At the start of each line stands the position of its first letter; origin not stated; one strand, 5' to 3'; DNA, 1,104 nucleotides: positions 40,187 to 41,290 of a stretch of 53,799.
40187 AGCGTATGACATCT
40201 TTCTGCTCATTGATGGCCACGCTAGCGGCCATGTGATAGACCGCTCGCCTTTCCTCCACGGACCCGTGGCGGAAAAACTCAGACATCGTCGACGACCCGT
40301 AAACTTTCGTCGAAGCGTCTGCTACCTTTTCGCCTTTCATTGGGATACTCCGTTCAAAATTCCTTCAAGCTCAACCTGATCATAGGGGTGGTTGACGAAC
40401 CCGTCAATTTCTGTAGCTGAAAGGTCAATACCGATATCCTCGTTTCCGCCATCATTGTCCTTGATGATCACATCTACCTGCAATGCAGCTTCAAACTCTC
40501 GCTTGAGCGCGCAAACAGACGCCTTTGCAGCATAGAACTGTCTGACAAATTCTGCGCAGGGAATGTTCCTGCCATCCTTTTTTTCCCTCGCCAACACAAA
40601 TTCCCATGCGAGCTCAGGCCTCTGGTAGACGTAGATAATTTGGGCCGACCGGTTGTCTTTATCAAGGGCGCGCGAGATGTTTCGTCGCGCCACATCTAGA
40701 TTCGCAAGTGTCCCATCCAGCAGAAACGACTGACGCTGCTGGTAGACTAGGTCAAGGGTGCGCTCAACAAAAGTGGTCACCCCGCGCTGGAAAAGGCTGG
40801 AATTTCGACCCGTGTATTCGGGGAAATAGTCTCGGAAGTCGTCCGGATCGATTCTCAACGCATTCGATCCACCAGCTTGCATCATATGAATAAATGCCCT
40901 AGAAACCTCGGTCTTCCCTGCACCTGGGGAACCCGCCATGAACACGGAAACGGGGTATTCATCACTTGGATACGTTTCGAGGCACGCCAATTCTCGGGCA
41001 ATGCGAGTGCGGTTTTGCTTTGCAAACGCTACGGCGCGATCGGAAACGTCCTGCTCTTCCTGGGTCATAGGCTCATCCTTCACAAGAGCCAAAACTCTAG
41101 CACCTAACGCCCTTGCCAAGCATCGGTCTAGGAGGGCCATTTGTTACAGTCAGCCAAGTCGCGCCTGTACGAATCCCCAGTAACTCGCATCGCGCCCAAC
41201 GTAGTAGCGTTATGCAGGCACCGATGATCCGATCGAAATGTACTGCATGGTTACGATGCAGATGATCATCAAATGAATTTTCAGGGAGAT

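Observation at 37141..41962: A 4.8-kb low-GC accessory island sits between the tail chaperone GT and the tape measure gene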

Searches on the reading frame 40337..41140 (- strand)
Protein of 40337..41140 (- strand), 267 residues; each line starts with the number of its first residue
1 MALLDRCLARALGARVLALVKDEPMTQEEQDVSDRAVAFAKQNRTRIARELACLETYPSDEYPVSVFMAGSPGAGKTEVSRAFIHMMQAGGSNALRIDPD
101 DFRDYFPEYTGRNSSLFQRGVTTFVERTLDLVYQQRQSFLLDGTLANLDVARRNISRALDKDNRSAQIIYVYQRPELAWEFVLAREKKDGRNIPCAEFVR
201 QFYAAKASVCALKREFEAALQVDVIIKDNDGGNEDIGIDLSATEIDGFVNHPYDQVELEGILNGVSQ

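Call 3: search_protein_families(library=pfam, max_evalue=0.01, proteins=[window:40337-41140:-])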
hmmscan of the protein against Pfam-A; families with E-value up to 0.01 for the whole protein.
window:40337-41140:- (267 aa): 2 families
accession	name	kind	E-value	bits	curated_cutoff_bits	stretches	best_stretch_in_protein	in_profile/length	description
PF06414.18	Zeta_toxin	-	5.5e-53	179.8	22.3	1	51-236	5-194/199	Zeta toxin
PF13671.12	AAA_33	-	2.2e-06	28.4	27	1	66-194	2-129/143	AAA domain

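Call 4: search_protein_families(library=phrogs, max_evalue=0.001, proteins=[window:40337-41140:-])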
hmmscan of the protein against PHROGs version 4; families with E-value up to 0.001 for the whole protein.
window:40337-41140:- (267 aa): 1 family
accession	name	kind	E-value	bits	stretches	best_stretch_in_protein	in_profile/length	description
phrog_25145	-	unknown function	5.7e-06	26.7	1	58-190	103-238/308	-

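Call 11: search_protein_families(library=padloc, max_evalue=0.01, proteins=[window:40337-41140:-])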
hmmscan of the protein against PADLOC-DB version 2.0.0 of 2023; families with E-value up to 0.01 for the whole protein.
window:40337-41140:- (267 aa): 2 families
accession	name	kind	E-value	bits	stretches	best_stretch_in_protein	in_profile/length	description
PDLC04140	mad8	-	0.0021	15.6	1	66-125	30-70/314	mads_8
PDLC04606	PDC-M37B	-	0.0072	13.5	0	64-88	175-199/390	-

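Call 21: search_solved_structures(query=window:40337-41140:-, max_evalue=0.01, show_alignments=2)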
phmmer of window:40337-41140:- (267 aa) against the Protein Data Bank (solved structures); distinct sequences matched with E-value up to 0.01: 2.
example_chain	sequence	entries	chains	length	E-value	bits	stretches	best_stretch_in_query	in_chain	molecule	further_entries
2p5t_B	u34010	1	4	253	8.3e-07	31.9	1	46-185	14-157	PezT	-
4xrp_A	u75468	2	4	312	0.0027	20.3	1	61-148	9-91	Pnkp1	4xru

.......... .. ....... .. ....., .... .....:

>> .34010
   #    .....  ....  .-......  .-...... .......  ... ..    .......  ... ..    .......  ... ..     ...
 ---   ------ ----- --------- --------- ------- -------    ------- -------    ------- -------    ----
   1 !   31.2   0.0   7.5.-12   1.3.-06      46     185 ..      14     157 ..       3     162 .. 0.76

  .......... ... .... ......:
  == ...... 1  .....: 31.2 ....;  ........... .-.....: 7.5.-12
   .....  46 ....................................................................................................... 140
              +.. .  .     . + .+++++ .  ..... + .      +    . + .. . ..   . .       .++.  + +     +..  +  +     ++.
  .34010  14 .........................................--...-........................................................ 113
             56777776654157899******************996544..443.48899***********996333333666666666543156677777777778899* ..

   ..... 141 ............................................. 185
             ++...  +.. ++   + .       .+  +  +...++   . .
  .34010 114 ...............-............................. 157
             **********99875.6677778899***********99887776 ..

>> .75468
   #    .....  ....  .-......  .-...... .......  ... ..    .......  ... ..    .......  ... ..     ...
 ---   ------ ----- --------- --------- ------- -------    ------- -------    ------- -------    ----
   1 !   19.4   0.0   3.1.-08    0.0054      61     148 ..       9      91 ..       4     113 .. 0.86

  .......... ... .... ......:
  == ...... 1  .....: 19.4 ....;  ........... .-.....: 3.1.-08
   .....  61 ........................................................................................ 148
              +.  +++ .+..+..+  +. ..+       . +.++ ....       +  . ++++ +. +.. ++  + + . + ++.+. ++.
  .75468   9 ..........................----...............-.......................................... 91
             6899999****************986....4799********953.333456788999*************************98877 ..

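Call 23: find_encoding_contigs(protein=window:40337-41140:-, flank=6000, max_places=6)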
Protein window:40337-41140:- (267 aa): no gene with exactly this product is on record in the collection.

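Call 30: find_related_loci(query=window:40337-41140:-, collection=viral_contigs, flank=6000)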
Query window:40337-41140:- (267 aa) in viral_contigs; peptide patterns used: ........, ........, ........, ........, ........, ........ (x = any residue, [..] = any of these).
13 stretches matched a pattern; 7 encode a relative of the query (tblastn E <= 1e-3); 7 distinct loci.
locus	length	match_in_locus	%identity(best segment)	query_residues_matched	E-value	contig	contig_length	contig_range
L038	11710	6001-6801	97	1-267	7e-177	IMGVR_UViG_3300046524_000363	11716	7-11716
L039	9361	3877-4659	92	7-267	2e-159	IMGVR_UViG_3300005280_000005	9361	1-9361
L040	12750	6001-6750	91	18-267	1e-154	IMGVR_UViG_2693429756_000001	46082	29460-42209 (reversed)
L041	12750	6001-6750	90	18-267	5e-152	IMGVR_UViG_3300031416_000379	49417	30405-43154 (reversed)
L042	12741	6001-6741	91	21-267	1e-151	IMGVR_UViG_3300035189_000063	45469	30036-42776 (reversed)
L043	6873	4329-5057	92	25-267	3e-150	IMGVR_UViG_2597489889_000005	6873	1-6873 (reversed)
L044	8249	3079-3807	81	25-267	3e-136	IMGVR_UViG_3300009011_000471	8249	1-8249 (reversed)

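Call 65: search_protein_families(library=ncbifam, max_evalue=0.01, proteins=[window:40337-41140:-])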
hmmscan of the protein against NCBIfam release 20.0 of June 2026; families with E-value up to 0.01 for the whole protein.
window:40337-41140:- (267 aa): 6 families
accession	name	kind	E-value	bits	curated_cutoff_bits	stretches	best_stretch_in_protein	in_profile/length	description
NF041574.1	antitoxPezT_Strep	equivalog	6e-07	29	470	1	58-185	27-157/251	type II toxin-antitoxin system toxin PezT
TIGR03574.1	selen_PSTK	equivalog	6.2e-07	29.1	290.5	1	67-204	3-130/249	L-seryl-tRNA(Sec) kinase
NF004041.0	PRK05541.1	subfamily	0.00043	20.4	127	1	65-110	9-54/176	adenylyl-sulfate kinase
NF011997.0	PRK15453.1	equivalog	0.0035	16.8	362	1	59-105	2-47/290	phosphoribulokinase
NF051888.1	porinAaxAChlmd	equivalog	0.007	15.4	600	0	41-165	112-234/440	porin AaxA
TIGR02928.1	TIGR02928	subfamily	0.0087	15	181.3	0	54-92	31-69/366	orc1/cdc6 family replication initiation protein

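Call 80: search_protein_families(library=phrogs, max_evalue=0.0001, proteins=[L040:2541-3617:+, L040:3926-4387:-, L040:4470-4733:-, L040:4722-5033:+, L040:5030-5860:+, L040:6998-7450:-, L040:7755-8156:-, L040:8325-8900:+, L040:9346-9927:+, L040:10160-11161:+])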
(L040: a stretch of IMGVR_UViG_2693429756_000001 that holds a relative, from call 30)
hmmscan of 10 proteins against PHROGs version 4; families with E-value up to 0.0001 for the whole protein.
L040:2541-3617:+ (358 aa): 0 families

L040:3926-4387:- (153 aa): 14 families
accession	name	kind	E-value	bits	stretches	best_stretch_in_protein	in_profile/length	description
phrog_8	-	transcription regulation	3.1e-15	57.5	1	8-116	70-191/346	transcriptional regulator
phrog_4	-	transcription regulation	3.2e-15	57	1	15-99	137-205/400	transcriptional repressor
phrog_1373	-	transcription regulation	5.5e-14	53.5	1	15-119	64-163/166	transcriptional regulator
phrog_3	-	transcription regulation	4.4e-12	47.5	1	14-103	88-183/430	transcriptional repressor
phrog_5823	-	transcription regulation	5.4e-11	43.3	1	15-85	7-78/404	transcriptional regulator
phrog_2439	-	transcription regulation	1.1e-10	41.9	1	16-80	9-73/367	transcriptional regulator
phrog_2967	-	transcription regulation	2.1e-10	41.6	1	13-85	9-83/225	transcriptional regulator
phrog_2328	-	transcription regulation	3e-10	41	1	15-80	16-82/128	transcriptional repressor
phrog_7241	-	transcription regulation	4e-09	37.6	1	22-73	69-120/122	transcriptional regulator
phrog_7732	-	transcription regulation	2.3e-06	29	1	15-71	30-86/156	transcriptional regulator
phrog_4836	-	transcription regulation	7.8e-06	26.6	1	8-100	69-160/194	CII-like regulator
phrog_4583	-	transcription regulation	1.9e-05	25.6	1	21-76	17-72/81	transcriptional repressor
phrog_29047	-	unknown function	3.5e-05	24.8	1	20-69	97-146/159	-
phrog_2339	-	DNA, RNA and nucleotide metabolism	4.5e-05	24.4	0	17-70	28-82/98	HTH DNA binding protein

L040:4470-4733:- (87 aa): 0 families

L040:4722-5033:+ (103 aa): 1 family
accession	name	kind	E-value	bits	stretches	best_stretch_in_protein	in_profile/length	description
phrog_6327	-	unknown function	1.6e-06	29.2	1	33-102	22-89/96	-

L040:5030-5860:+ (276 aa): 6 families
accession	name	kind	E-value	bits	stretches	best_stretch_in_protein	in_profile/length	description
phrog_63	-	transcription regulation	5.6e-44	152.1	1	31-265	122-354/431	anti-repressor Ant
phrog_518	-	transcription regulation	1.5e-17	65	1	27-128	9-104/268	Rha-like transcriptional regulator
phrog_2657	-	transcription regulation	5.3e-17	62.9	1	30-128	12-107/243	transcriptional regulator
phrog_130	-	transcription regulation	6.8e-17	62.6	1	144-272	275-413/480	anti-repressor Ant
phrog_9438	-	transcription regulation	2.4e-10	41.3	1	170-259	4-103/121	anti-repressor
phrog_5689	-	unknown function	1.1e-06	30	1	194-261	6-73/91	-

L040:6998-7450:- (150 aa): 2 families
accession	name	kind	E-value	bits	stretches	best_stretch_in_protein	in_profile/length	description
phrog_5736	-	transcription regulation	2.1e-06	28.9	1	10-72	1-65/133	transcriptional regulator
phrog_8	-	transcription regulation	1.5e-05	25.6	1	21-99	166-235/346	transcriptional regulator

L040:7755-8156:- (133 aa): 0 families

L040:8325-8900:+ (191 aa): 0 families

L040:9346-9927:+ (193 aa): 1 family
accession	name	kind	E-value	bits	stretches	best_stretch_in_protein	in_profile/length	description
phrog_14891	-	unknown function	5.2e-93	311.4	1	2-193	5-198/198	-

L040:10160-11161:+ (333 aa): 11 families
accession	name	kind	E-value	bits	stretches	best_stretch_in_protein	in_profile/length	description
phrog_1408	-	DNA, RNA and nucleotide metabolism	5.5e-34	119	1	1-185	1-178/302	replication initiation protein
phrog_2149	-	DNA, RNA and nucleotide metabolism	2e-33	117.5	1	2-244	1-209/289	replication initiation protein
phrog_270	-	DNA, RNA and nucleotide metabolism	4.4e-33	116.2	1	11-308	33-259/383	replication initiation protein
phrog_16167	-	DNA, RNA and nucleotide metabolism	4.9e-27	96.5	1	1-101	1-99/315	replication initiation protein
phrog_9474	-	DNA, RNA and nucleotide metabolism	2.1e-19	71.1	1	172-306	123-256/288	replication initiation protein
phrog_12556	-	DNA, RNA and nucleotide metabolism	4e-17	63.8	1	1-95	1-93/347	replication initiation protein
phrog_9327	-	DNA, RNA and nucleotide metabolism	6.4e-16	59.8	1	163-299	107-242/276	primosomal protein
phrog_17247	-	unknown function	2.8e-15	57.4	1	1-95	1-92/295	-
phrog_16304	-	unknown function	3e-08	34.9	1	222-304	140-230/244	-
phrog_5718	-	DNA, RNA and nucleotide metabolism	9.5e-08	32.4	1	1-100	1-104/394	HNH endonuclease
phrog_5810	-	DNA, RNA and nucleotide metabolism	8.2e-06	26.6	1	23-100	15-98/268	replication initiation protein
